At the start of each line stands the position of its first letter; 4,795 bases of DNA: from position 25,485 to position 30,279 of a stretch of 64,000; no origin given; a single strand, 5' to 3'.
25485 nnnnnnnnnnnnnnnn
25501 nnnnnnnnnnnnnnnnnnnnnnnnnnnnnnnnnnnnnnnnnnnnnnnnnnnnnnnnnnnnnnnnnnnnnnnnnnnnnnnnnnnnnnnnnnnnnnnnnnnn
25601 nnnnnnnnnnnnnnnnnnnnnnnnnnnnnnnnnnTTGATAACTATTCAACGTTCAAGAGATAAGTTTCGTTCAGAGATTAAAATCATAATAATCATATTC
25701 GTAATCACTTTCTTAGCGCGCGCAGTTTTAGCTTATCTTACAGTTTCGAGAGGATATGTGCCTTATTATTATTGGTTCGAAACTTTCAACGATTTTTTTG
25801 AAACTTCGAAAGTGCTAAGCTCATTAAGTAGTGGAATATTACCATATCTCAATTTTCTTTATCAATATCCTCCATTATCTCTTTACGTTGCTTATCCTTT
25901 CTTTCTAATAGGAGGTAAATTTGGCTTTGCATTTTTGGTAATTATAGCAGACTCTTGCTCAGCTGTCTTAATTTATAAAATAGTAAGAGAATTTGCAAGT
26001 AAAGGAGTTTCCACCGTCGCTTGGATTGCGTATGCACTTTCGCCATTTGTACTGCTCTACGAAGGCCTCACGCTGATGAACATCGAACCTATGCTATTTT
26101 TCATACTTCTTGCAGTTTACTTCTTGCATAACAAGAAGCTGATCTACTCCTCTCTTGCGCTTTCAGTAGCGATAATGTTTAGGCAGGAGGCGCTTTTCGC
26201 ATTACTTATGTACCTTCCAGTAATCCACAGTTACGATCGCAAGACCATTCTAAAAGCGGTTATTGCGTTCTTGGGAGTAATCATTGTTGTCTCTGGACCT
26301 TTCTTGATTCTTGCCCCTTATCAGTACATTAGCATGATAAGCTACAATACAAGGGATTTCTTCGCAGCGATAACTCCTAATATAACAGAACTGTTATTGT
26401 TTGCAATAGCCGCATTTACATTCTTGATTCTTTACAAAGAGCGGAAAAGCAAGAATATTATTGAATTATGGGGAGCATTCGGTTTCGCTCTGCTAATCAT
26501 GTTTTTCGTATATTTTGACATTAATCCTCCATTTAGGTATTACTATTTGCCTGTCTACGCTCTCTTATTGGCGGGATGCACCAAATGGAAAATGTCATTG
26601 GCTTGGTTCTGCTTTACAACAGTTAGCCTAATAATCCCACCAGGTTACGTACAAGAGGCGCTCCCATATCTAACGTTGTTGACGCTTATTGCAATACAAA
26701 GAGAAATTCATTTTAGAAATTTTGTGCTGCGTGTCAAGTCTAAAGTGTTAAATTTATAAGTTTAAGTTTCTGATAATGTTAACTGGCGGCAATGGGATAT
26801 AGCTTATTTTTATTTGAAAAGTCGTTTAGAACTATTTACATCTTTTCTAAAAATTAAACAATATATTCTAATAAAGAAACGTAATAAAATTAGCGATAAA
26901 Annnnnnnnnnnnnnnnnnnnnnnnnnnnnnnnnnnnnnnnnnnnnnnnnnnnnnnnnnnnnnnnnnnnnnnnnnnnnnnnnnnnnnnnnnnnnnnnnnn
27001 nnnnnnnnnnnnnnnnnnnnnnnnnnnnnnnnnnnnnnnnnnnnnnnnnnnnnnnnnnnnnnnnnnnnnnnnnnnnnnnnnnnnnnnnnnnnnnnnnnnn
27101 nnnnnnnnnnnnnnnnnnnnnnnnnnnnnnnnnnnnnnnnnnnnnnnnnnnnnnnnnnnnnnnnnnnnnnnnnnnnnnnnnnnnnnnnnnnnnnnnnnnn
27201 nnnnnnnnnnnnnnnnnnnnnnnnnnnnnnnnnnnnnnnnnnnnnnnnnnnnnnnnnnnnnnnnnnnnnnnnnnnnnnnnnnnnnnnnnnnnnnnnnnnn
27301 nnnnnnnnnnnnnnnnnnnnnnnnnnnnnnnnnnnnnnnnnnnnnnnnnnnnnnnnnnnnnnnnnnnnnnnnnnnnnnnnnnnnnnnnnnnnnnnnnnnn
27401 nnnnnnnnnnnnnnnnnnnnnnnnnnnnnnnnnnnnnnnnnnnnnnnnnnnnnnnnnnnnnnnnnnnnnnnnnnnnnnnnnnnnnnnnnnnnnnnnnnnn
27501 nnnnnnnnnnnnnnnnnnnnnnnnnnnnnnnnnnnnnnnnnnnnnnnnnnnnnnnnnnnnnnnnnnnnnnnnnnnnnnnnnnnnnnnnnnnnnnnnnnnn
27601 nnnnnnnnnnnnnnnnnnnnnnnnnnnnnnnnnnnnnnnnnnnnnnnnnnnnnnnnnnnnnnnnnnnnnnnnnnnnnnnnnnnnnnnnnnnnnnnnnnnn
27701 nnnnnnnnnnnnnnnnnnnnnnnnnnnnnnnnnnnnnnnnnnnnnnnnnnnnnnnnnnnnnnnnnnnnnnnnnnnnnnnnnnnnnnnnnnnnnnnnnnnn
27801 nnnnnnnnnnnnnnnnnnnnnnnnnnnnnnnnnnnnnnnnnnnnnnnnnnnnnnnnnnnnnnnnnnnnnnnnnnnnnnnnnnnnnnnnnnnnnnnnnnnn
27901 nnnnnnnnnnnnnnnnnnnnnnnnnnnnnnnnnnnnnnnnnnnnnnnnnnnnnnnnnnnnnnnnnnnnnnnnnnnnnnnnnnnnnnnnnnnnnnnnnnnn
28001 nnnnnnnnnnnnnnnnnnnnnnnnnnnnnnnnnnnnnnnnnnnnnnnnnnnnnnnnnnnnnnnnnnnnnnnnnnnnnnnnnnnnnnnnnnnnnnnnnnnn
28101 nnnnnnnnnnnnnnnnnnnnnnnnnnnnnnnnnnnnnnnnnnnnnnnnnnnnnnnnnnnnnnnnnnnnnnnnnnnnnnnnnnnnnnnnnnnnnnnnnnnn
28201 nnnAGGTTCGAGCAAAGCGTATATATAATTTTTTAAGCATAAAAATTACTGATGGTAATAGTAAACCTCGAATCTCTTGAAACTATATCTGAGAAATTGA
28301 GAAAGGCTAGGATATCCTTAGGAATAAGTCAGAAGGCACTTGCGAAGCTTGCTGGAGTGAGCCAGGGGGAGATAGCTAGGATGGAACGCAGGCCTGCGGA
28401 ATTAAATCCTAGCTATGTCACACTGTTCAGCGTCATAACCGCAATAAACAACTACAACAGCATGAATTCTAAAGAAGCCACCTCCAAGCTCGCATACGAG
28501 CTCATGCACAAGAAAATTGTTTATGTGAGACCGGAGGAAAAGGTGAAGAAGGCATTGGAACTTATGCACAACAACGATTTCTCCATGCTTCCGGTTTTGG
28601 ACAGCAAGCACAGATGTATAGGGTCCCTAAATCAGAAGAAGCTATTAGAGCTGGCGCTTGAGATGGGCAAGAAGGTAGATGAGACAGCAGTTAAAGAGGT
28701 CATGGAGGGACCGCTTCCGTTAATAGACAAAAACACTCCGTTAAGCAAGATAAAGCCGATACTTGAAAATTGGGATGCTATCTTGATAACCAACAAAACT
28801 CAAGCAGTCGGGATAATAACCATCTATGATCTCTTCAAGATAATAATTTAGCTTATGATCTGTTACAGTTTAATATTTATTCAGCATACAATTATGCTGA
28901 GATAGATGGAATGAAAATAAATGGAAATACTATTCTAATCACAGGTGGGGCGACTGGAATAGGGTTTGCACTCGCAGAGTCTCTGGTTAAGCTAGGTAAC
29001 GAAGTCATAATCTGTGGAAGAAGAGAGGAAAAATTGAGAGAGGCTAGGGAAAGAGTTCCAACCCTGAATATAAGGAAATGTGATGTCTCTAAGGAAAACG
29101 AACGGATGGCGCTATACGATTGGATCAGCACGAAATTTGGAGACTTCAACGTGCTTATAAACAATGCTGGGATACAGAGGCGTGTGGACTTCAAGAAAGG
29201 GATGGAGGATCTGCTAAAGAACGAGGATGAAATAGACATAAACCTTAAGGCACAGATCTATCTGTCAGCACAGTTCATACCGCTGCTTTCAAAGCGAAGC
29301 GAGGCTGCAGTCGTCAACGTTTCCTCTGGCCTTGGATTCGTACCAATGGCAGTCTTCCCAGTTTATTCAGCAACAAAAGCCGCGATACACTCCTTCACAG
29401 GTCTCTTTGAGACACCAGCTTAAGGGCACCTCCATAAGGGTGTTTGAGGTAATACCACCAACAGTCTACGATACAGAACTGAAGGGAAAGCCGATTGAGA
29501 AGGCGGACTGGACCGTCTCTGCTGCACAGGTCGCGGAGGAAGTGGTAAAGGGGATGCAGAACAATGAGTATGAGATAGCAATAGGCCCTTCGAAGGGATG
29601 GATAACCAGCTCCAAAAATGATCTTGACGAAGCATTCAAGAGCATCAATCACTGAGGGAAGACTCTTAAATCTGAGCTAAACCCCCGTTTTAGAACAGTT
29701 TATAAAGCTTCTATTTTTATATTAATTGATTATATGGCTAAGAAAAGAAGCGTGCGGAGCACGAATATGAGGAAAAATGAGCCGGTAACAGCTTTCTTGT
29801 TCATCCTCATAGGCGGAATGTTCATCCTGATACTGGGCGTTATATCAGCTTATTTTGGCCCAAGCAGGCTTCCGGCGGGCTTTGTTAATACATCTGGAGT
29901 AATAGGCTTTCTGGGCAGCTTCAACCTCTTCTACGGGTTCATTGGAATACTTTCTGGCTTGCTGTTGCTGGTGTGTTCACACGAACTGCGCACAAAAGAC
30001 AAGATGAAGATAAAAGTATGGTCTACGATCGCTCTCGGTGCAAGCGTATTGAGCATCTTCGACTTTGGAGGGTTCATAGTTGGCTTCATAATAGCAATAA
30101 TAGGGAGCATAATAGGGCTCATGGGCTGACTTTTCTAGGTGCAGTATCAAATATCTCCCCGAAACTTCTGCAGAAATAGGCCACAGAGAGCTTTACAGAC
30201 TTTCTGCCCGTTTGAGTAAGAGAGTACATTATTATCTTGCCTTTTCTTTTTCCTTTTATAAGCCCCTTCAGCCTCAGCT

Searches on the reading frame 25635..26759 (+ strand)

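Call 15: search_protein_families(library=pfam, proteins=[window:25635-26759:+], max_evalue=0.01)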
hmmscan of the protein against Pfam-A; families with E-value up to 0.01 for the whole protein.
window:25635-26759:+ (374 aa): 2 families
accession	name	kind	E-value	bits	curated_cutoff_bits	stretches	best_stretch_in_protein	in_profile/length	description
PF14897.12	EpsG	-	2.6e-05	23.9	30.1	1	19-318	4-286/326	EpsG family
PF13231.12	PMT_2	-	3.9e-05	24.4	26.1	1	79-219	3-151/160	Dolichyl-phosphate-mannose-protein mannosyltransferase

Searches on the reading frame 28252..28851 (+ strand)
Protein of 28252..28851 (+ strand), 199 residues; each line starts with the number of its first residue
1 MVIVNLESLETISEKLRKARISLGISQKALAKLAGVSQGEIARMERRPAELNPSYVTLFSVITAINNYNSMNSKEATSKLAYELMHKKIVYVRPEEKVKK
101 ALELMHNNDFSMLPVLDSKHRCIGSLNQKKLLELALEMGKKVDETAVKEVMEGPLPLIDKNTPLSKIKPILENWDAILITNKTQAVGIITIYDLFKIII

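Call 74: search_protein_families(library=pfam, proteins=[window:28252-28851:+], max_evalue=0.01)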
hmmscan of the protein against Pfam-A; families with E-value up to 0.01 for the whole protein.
window:28252-28851:+ (199 aa): 5 families
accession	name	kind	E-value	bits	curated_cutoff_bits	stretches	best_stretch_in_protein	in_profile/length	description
PF00571.33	CBS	-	6e-19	68.6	24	2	83-135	3-55/57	CBS domain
PF01381.28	HTH_3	-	1e-08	35.5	23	1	16-56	1-41/55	Helix-turn-helix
PF00157.23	Pou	-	9.3e-06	25.9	27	1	5-45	2-48/72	Pou domain - N-terminal to homeobox domain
PF13560.12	HTH_31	-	9.7e-05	23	27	1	14-46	4-36/64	Helix-turn-helix domain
PF12844.13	HTH_19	-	0.00094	19.5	30.2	1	14-45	2-33/64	Helix-turn-helix domain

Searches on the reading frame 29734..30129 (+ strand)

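Call 74: search_protein_families(library=pfam, proteins=[window:29734-30129:+], max_evalue=0.01)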
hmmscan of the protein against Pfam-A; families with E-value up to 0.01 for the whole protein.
window:29734-30129:+ (131 aa): 1 family
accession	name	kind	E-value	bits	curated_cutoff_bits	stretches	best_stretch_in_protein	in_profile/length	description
PF19609.4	DUF6114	-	3.3e-05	24.9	27.9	1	11-127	3-101/106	Family of unknown function (DUF6114)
